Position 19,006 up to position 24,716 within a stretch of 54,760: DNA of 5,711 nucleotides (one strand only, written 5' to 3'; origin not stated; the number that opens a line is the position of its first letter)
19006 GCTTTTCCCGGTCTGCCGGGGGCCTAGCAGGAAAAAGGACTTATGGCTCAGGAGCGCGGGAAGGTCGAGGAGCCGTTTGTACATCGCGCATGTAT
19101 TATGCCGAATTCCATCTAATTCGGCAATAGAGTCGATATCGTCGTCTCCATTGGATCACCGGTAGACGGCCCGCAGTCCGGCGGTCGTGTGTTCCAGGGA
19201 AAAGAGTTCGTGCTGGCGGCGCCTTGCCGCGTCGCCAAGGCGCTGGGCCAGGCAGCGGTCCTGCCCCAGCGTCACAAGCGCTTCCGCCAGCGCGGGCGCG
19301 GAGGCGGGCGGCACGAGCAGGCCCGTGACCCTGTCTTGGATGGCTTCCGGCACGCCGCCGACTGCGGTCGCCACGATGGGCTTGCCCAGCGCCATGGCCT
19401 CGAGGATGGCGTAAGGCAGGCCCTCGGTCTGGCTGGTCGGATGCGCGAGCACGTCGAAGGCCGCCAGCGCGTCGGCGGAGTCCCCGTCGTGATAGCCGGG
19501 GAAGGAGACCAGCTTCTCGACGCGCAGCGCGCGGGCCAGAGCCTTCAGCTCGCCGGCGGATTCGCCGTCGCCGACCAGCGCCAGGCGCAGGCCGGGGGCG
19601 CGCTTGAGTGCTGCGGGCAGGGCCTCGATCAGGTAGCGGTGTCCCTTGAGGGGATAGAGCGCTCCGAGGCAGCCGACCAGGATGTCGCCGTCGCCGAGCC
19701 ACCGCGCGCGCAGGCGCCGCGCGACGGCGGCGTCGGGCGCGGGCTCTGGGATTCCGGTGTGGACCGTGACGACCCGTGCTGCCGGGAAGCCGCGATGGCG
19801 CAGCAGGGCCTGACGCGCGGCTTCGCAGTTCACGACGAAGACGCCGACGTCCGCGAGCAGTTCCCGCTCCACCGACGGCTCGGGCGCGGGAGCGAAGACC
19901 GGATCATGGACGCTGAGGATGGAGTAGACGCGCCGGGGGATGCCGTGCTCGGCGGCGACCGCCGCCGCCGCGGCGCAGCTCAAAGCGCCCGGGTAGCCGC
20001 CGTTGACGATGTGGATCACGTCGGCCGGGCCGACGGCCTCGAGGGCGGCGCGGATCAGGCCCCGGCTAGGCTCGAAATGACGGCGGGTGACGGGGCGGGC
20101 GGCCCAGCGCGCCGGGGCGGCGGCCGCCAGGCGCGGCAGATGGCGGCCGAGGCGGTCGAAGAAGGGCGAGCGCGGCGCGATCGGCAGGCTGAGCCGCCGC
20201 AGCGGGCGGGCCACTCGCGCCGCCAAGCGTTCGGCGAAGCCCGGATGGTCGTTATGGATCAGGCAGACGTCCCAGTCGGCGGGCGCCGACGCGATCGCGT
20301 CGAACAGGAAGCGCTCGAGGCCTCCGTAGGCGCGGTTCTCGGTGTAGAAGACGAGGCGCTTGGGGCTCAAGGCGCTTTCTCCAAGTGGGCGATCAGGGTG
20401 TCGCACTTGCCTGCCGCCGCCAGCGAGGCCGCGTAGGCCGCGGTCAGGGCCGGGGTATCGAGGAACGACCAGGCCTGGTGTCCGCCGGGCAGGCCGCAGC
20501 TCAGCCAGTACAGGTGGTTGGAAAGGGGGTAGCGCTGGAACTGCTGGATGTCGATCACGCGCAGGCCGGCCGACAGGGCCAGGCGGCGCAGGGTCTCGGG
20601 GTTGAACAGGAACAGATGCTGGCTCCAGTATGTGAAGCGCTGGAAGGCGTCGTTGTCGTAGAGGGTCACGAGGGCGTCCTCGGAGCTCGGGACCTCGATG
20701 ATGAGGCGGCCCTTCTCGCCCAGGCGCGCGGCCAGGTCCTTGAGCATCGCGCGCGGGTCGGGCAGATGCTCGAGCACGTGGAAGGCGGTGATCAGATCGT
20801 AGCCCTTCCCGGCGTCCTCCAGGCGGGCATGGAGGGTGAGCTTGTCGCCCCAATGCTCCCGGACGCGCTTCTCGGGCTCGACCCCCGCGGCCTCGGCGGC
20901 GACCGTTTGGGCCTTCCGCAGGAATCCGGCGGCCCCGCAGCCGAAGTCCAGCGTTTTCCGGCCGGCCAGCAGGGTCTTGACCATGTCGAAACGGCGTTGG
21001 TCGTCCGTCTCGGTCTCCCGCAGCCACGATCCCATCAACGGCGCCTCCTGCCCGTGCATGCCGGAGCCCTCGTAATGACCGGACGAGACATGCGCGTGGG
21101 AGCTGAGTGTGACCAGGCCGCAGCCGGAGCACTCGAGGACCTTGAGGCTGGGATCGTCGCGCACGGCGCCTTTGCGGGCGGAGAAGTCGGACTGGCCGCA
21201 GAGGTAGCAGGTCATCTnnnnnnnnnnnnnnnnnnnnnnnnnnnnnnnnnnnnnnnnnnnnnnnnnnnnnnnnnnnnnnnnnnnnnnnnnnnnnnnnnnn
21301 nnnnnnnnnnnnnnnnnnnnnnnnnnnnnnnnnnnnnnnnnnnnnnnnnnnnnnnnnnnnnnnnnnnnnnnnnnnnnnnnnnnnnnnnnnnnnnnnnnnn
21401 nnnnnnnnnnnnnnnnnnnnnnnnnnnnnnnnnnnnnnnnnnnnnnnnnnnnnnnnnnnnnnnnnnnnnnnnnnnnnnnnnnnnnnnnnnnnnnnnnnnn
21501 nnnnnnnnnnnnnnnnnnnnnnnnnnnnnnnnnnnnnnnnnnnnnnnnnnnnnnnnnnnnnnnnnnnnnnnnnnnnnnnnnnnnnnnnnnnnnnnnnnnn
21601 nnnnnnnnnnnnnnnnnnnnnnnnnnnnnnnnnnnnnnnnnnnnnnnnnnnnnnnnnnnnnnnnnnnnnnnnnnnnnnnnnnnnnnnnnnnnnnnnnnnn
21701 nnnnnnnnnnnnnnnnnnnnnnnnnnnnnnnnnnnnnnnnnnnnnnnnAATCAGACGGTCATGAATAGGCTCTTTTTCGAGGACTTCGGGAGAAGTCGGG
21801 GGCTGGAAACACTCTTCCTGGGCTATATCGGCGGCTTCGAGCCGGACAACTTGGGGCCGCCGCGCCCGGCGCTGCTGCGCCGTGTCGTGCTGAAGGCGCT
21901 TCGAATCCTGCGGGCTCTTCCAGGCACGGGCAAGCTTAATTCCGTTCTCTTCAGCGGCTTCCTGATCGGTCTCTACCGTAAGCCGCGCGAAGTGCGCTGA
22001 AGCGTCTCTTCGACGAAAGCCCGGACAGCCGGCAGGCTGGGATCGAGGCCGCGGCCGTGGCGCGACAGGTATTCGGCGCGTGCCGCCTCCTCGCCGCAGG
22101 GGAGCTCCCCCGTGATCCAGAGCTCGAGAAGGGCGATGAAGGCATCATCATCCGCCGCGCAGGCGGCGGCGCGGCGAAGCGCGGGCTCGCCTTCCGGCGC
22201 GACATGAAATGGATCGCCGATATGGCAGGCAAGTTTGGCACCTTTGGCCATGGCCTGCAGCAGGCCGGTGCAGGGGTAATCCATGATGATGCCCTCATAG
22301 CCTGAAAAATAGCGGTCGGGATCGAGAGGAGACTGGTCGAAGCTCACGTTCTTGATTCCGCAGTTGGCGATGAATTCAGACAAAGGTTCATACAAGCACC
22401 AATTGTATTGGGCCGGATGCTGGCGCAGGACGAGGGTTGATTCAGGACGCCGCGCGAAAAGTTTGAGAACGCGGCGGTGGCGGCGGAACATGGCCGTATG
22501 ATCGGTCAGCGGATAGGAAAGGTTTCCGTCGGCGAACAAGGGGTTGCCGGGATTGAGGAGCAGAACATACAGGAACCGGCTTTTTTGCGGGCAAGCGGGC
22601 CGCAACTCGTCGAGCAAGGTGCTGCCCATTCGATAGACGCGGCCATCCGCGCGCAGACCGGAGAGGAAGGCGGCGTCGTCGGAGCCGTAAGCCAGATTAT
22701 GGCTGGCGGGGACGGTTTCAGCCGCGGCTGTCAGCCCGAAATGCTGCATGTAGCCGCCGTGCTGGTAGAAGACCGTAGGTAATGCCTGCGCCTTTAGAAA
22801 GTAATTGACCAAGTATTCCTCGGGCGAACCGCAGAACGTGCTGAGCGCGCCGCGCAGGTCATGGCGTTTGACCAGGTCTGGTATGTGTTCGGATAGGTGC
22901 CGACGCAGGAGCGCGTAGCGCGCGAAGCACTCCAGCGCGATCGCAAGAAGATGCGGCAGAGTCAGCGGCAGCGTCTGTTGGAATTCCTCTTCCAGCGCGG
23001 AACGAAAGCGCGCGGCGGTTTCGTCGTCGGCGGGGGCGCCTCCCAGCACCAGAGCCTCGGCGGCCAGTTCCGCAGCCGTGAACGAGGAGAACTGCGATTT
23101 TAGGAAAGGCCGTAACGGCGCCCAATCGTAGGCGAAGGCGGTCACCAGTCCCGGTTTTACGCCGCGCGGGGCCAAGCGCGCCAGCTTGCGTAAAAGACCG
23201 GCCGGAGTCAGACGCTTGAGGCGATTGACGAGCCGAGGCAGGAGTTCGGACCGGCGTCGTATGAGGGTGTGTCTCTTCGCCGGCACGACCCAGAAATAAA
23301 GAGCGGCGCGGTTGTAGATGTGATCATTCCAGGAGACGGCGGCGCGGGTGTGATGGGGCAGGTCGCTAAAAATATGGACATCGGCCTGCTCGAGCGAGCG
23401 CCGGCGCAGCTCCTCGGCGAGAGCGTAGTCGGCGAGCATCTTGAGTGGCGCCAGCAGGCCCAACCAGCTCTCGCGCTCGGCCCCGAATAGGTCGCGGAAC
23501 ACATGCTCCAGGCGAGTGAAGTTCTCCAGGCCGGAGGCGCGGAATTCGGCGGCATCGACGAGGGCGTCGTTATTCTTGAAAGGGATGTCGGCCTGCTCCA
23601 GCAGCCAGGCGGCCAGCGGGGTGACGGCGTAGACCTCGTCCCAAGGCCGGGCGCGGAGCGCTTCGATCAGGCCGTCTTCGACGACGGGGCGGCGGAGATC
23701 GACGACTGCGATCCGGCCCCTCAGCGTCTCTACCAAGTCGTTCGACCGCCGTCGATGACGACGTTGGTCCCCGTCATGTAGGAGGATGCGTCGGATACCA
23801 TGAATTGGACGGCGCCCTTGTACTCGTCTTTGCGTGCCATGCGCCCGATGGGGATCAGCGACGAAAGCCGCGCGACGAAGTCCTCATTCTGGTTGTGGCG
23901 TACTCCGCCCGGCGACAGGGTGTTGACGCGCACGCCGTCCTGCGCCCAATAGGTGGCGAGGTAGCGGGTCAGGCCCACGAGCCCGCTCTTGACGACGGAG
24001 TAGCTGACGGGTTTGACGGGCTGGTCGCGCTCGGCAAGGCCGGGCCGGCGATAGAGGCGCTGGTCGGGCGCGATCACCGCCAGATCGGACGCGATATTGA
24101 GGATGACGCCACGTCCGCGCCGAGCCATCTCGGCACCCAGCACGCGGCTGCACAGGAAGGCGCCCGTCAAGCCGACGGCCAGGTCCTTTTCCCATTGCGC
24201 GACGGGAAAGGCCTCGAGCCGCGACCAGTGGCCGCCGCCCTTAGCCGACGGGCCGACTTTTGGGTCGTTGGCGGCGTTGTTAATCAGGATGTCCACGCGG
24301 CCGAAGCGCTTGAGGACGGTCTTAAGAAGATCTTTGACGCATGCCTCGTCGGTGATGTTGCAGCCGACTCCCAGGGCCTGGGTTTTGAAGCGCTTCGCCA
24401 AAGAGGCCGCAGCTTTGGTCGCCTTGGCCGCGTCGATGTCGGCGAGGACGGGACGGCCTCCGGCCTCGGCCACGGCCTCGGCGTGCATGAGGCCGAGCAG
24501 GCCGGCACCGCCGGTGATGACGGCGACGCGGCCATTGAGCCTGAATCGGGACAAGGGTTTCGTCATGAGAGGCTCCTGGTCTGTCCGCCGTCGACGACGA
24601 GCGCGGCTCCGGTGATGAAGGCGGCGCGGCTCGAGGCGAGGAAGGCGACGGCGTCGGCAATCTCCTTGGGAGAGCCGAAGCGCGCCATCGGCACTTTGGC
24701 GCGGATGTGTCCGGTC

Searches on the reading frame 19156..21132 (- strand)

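Call 6: search_protein_families(library=pfam, proteins=[window:19156-21132:-], max_evalue=0.001)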
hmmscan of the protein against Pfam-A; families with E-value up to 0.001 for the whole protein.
window:19156-21132:- (658 aa): 3 families
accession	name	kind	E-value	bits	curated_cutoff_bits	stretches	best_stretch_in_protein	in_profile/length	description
PF13692.12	Glyco_trans_1_4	-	7.7e-34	117.4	27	1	485-625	3-142/142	Glycosyl transferases group 1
PF00534.26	Glycos_transf_1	-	1.1e-31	110.2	26.4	1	481-639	13-172/172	Glycosyl transferases group 1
PF13439.12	Glyco_transf_4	-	1.9e-08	34.9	28.5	1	307-461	37-166/170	Glycosyltransferase Family 4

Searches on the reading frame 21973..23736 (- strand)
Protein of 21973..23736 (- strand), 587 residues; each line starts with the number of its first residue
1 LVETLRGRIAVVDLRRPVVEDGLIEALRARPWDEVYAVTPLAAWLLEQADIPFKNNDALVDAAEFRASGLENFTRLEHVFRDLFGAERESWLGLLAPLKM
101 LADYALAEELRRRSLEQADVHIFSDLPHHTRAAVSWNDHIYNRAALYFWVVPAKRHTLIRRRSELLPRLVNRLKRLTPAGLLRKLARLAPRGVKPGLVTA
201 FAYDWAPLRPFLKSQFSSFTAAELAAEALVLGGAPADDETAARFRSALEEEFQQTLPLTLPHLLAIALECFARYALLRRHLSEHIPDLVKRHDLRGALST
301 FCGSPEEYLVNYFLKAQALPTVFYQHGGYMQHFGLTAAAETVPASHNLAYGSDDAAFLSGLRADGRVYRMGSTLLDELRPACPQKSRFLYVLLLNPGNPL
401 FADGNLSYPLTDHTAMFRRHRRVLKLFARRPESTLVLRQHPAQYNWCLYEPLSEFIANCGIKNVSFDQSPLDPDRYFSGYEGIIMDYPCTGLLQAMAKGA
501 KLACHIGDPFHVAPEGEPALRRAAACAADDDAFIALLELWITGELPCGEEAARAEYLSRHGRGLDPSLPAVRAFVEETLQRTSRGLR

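Call 6: search_protein_families(library=pfam, proteins=[window:21973-23736:-], max_evalue=0.001)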
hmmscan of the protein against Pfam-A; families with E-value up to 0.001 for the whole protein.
window:21973-23736:- (587 aa): 0 families

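Call 35: search_protein_families(library=ncbifam, proteins=[window:21973-23736:-], max_evalue=0.00001)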
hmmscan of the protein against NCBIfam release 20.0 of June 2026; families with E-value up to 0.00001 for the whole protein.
window:21973-23736:- (587 aa): 0 families

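Call 49: search_protein_families(library=pfam, proteins=[window:21973-23736:-], max_evalue=1)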
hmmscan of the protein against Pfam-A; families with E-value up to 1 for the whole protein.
window:21973-23736:- (587 aa): 0 families

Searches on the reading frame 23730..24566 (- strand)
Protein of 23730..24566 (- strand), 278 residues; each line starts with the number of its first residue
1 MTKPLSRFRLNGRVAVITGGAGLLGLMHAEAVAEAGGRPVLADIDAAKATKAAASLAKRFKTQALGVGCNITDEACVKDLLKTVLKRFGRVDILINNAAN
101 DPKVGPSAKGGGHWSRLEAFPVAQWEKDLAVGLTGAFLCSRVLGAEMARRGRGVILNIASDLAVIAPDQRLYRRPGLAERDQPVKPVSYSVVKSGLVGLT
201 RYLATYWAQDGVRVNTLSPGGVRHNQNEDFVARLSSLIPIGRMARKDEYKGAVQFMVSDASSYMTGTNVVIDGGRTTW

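Call 6: search_protein_families(library=pfam, proteins=[window:23730-24566:-], max_evalue=0.001)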
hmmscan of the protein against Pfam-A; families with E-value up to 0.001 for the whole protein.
window:23730-24566:- (278 aa): 4 families
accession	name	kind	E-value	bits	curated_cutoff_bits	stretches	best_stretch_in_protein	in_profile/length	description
PF13561.12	adh_short_C2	-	1.8e-42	146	27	2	188-275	142-235/236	Enoyl-(Acyl carrier protein) reductase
PF00106.31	adh_short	-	4.8e-32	111.5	26.6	2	13-163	1-139/195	short chain dehydrogenase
PF23441.1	SDR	-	0.00019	21.3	27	0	14-102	9-101/258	SDR-like rossmann domain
PF08659.16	KR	-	0.00023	21.6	22.6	0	16-98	4-89/180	KR domain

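Call 35: search_protein_families(library=ncbifam, proteins=[window:23730-24566:-], max_evalue=0.00001)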
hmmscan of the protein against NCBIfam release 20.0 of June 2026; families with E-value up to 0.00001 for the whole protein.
window:23730-24566:- (278 aa): 191 families (the best 25 are shown)
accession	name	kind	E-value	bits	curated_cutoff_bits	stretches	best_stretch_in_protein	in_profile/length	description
NF006070.0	PRK08213.1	subfamily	6.9e-46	156.9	279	1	5-276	5-257/259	gluconate 5-dehydrogenase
NF006619.0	PRK09186.1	equivalog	1.1e-45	156.3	255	1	10-274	2-253/256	oxidoreductase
NF004198.0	PRK05653.1-3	equivalog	8.8e-44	149.8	296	1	9-276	4-247/248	3-oxoacyl-ACP reductase FabG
NF005309.0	PRK06841.1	subfamily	1.4e-43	149.3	286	1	7-276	10-253/255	GolD/DthD family dehydrogenase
NF005853.0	PRK07774.1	equivalog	3.7e-40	137.9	303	2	8-165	2-150/250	SDR family oxidoreductase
NF005559.1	PRK07231.1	subfamily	4.4e-40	137.7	215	1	9-276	1-248/249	glucose 1-dehydrogenase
NF006132.0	PRK08277.1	subfamily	2.4e-39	135.4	281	1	7-275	5-274/280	D-mannonate oxidoreductase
NF004713.0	PRK06057.1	equivalog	3.8e-39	134.7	404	1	9-276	6-250/257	3-oxoacyl-ACP reductase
NF005067.0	PRK06484.1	equivalog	5.5e-39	134.1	713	1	11-276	8-252/524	short chain dehydrogenase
NF005446.0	PRK07035.1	equivalog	1.3e-37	129.5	373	1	6-276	5-254/255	SDR family oxidoreductase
NF053701.1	CsHdxCHCADhChcB2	equivalog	1.9e-36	125.9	350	1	10-276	1-243/245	cis-4-hydroxycyclohexanecarboxylate dehydrogenase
NF004818.0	PRK06172.1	equivalog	1.1e-35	123.2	336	1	9-276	4-251/253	SDR family oxidoreductase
NF005469.0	PRK07063.1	equivalog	1.7e-35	122.8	306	2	9-163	4-148/260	SDR family oxidoreductase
NF004791.0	PRK06138.1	equivalog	1.7e-35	122.5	312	1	9-277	2-251/252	SDR family oxidoreductase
NF009466.0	PRK12826.1-2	subfamily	1.8e-35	122.6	222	2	13-160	4-141/248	3-oxoacyl-ACP reductase FabG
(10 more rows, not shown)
